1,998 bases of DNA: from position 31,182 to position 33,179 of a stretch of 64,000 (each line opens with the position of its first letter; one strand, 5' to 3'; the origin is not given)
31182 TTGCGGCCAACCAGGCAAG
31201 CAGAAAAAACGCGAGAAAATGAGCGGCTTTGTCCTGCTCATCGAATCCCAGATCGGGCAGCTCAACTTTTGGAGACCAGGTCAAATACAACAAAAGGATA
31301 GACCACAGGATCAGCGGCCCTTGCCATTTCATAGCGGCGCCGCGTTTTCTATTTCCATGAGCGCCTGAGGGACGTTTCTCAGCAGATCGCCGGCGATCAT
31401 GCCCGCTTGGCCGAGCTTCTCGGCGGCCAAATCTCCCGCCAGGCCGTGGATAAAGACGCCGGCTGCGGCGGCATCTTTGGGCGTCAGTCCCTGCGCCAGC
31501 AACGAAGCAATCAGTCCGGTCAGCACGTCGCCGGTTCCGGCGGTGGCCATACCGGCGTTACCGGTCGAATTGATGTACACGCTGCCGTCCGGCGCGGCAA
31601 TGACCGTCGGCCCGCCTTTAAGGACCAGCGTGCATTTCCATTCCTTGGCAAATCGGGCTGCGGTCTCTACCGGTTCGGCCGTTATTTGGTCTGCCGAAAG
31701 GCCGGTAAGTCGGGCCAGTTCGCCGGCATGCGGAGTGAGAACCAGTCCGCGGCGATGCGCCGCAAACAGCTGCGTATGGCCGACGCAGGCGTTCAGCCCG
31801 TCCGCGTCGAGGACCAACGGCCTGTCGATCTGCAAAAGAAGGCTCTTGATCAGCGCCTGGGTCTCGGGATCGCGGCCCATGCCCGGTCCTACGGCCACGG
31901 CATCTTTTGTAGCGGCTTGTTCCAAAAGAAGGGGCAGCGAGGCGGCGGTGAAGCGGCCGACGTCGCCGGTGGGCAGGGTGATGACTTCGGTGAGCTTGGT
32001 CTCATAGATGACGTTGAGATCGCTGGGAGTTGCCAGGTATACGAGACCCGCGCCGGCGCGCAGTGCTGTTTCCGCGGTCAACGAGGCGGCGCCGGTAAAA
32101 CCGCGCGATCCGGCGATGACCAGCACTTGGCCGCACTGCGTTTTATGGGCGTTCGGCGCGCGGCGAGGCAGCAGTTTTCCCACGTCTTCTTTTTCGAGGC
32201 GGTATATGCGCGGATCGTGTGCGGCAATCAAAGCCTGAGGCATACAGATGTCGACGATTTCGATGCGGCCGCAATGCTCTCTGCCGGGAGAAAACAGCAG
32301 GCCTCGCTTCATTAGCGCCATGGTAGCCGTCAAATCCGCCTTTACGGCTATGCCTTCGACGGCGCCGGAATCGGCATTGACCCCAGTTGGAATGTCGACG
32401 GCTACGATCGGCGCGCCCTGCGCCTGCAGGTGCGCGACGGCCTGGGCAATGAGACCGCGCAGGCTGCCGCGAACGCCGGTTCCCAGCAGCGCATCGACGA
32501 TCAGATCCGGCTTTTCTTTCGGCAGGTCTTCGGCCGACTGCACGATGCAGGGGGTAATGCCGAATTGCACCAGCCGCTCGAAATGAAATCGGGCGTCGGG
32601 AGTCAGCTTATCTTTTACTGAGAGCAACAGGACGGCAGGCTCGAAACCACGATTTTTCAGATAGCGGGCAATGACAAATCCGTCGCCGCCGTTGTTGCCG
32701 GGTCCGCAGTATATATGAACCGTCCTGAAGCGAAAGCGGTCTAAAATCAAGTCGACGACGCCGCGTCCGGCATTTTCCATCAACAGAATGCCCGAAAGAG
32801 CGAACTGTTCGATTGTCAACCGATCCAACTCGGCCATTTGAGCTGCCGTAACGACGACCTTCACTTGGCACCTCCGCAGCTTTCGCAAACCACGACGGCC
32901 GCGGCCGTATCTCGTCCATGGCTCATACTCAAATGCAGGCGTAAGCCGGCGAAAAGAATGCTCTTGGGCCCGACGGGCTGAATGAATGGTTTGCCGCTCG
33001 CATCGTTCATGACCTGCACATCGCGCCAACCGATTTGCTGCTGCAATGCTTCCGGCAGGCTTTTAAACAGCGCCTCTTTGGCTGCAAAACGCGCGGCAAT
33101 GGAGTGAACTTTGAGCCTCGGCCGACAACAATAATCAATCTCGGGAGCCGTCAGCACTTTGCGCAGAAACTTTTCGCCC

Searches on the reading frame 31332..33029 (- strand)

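Call 87: search_protein_families(library=pfam, proteins=[window:31332-33029:-], max_evalue=0.00001)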
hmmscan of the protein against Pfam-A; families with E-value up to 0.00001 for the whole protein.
window:31332-33029:- (566 aa): 2 families
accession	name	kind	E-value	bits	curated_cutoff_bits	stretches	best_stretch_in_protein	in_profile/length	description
PF01256.23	Carb_kinase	-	4.6e-61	206.8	27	1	302-554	1-241/242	NAD(P)H-hydrate dehydratase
PF03853.21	YjeF_N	-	7.2e-47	159.9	24.9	1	83-243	4-169/169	YjeF-related protein N-terminus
